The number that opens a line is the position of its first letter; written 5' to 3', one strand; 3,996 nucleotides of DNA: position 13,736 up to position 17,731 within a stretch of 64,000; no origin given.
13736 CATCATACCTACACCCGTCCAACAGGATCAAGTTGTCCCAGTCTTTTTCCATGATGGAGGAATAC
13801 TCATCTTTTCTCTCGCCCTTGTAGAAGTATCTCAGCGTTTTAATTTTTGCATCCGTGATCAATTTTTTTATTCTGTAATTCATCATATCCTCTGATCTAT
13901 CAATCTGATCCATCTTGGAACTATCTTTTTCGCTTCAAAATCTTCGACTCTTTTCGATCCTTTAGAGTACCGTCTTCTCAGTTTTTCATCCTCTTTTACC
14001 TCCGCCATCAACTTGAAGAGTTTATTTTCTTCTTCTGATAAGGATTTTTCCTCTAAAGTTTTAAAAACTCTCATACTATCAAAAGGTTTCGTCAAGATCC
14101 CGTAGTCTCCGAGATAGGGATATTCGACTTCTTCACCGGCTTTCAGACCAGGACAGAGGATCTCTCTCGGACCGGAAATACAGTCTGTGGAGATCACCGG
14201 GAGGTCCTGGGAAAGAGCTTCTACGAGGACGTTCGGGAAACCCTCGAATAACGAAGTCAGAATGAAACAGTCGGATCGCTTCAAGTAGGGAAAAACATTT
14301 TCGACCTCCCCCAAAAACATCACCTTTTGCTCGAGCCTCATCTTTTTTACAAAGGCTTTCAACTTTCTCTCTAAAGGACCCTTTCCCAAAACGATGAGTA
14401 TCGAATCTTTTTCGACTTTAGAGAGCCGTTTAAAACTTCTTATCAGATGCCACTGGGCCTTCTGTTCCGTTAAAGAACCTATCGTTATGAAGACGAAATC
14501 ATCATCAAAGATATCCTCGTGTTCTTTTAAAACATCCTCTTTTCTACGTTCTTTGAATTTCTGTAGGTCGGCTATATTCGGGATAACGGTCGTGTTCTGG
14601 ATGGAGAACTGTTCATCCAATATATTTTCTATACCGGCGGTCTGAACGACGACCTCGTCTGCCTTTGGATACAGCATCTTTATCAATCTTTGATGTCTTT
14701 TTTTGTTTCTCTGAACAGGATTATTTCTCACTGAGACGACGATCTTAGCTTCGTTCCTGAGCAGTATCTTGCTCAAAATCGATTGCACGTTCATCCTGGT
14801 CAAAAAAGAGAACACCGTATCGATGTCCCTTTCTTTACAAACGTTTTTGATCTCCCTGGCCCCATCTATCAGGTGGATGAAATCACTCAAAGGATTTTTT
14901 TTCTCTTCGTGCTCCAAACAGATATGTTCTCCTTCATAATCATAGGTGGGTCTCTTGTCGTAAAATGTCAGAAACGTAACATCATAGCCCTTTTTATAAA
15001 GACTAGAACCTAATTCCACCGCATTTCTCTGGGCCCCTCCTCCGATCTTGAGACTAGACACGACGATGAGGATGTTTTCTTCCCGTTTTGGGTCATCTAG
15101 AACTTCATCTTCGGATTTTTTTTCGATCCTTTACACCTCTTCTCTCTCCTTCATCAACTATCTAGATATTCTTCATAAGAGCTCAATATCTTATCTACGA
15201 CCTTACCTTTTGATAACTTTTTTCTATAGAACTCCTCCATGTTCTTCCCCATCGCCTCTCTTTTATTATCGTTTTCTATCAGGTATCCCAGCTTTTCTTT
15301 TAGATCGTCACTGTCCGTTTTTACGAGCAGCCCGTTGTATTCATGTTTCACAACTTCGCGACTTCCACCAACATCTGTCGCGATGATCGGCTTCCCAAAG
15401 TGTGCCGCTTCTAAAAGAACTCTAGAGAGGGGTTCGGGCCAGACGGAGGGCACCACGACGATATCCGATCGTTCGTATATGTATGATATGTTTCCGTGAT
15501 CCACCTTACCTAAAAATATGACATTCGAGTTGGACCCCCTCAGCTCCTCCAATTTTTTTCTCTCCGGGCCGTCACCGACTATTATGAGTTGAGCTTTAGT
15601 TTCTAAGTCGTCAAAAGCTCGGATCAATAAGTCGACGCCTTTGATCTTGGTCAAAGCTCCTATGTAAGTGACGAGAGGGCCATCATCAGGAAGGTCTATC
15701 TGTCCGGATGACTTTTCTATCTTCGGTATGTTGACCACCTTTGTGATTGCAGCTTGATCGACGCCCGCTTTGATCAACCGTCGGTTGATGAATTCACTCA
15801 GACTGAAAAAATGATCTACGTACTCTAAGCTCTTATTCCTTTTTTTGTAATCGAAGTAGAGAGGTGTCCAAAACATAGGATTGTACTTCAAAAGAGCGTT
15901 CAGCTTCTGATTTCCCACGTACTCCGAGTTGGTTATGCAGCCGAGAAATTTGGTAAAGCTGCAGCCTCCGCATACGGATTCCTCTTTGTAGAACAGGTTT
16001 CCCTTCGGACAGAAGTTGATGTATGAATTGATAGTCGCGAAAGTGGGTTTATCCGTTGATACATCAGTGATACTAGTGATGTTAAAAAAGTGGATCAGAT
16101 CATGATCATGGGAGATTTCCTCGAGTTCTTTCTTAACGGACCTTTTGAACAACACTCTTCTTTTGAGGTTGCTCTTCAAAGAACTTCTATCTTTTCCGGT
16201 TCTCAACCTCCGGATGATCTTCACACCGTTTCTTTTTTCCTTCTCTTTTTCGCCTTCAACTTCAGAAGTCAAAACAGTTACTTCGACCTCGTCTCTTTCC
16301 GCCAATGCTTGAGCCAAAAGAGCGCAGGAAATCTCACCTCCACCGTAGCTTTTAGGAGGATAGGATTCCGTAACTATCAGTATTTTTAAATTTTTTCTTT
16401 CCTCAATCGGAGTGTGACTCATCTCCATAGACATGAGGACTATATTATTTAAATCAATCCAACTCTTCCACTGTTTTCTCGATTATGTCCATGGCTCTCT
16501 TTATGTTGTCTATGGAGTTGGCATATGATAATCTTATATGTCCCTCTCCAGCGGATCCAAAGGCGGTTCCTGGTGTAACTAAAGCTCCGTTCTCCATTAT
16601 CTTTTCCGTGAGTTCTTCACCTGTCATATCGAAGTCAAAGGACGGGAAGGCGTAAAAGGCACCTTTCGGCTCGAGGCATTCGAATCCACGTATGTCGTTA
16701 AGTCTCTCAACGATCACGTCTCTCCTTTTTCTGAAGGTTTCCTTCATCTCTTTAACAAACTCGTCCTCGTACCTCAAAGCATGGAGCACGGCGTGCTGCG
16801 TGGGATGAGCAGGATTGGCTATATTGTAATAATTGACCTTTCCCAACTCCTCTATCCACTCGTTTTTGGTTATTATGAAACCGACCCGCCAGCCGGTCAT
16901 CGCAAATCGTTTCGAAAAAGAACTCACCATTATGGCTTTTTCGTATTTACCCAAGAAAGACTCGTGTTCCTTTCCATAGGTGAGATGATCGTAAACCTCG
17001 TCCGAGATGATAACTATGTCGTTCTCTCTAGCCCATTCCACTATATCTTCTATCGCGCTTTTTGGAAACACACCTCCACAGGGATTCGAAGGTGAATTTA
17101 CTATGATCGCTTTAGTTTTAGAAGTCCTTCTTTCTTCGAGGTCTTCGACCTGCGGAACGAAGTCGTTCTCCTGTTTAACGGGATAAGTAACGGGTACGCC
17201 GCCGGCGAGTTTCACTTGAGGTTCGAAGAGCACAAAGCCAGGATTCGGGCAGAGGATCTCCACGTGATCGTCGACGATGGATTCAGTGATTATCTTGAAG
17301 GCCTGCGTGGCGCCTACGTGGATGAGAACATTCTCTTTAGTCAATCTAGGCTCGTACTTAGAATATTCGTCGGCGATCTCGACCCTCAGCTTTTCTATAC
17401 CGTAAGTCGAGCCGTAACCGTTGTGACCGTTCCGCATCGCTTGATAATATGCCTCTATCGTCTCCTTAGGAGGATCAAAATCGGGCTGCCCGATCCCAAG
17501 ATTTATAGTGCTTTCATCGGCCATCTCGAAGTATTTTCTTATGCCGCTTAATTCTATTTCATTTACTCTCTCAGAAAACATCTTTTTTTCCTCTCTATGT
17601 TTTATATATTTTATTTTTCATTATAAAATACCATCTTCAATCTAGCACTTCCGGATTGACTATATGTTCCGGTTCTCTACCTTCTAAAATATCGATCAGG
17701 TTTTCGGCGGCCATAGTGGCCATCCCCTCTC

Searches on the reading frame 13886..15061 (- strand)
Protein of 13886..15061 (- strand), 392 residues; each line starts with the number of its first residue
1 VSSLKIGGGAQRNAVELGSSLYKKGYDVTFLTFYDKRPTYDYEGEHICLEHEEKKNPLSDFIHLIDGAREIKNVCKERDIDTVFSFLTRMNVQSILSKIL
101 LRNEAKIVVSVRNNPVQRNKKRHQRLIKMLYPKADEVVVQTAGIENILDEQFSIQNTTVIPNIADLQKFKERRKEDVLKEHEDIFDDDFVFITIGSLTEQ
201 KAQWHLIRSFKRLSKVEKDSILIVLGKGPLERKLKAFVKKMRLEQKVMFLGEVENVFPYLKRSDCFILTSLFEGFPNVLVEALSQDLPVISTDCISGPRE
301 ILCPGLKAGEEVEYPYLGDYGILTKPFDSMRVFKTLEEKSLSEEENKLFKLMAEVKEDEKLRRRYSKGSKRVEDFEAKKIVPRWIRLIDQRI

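Call 31: search_protein_families(library=pfam, proteins=[window:13886-15061:-], max_evalue=0.00001)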
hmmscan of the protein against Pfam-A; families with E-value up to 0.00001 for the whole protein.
window:13886-15061:- (392 aa): 3 families
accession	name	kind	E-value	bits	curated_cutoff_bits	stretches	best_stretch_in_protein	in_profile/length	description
PF00534.26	Glycos_transf_1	-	1.2e-27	97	26.4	1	178-305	5-134/172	Glycosyl transferases group 1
PF13692.12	Glyco_trans_1_4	-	9.8e-25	87.9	27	1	190-305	3-118/142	Glycosyl transferases group 1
PF13439.12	Glyco_transf_4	-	1.5e-10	41.8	28.5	1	8-167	2-169/170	Glycosyltransferase Family 4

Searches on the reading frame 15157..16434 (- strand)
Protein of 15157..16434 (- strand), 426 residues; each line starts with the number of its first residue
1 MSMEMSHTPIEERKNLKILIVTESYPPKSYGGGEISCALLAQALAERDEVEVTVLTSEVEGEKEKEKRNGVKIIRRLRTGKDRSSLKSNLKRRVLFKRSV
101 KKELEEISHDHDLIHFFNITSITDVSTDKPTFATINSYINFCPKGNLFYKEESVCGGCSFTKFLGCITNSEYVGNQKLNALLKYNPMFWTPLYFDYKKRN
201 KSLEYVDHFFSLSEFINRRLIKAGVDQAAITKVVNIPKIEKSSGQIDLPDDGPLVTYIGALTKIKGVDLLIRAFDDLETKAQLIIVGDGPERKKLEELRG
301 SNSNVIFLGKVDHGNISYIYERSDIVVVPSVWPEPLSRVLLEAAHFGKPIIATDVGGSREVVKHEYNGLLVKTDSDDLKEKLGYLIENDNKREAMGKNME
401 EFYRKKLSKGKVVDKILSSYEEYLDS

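Call 31: search_protein_families(library=pfam, proteins=[window:15157-16434:-], max_evalue=0.00001)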
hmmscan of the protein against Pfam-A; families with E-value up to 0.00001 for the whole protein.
window:15157-16434:- (426 aa): 5 families
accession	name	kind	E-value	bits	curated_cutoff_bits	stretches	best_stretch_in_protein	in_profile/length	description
PF00534.26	Glycos_transf_1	-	3.7e-41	141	26.4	1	240-400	3-170/172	Glycosyl transferases group 1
PF13692.12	Glyco_trans_1_4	-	8e-33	114.1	27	1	253-388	2-142/142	Glycosyl transferases group 1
PF13439.12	Glyco_transf_4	-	4.8e-09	36.9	28.5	1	30-231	1-160/170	Glycosyltransferase Family 4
PF13524.12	Glyco_trans_1_2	-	2.6e-07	31.1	25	1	272-416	7-142/144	Glycosyl transferase-like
PF20706.3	GT4-conflict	-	2.3e-06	27.3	26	0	228-366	172-324/385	Family 4 Glycosyltransferase in conflict systems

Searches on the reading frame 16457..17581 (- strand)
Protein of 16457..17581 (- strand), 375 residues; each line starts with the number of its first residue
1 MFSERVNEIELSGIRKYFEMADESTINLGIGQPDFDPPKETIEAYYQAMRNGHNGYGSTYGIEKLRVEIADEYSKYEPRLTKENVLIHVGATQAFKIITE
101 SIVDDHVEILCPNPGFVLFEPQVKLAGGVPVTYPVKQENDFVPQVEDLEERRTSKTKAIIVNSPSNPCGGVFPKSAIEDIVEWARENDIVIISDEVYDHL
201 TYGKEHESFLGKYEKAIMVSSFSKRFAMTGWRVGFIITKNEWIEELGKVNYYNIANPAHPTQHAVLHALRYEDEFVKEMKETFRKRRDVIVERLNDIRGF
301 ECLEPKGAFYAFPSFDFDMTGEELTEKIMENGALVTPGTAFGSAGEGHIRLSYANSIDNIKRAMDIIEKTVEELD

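Call 31: search_protein_families(library=pfam, proteins=[window:16457-17581:-], max_evalue=0.00001)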
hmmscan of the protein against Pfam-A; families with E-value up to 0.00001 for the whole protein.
window:16457-17581:- (375 aa): 1 family
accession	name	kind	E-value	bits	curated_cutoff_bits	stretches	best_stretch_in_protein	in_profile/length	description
PF00155.27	Aminotran_1_2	-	2.9e-67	227.8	19.7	1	25-366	3-360/361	Aminotransferase class I and II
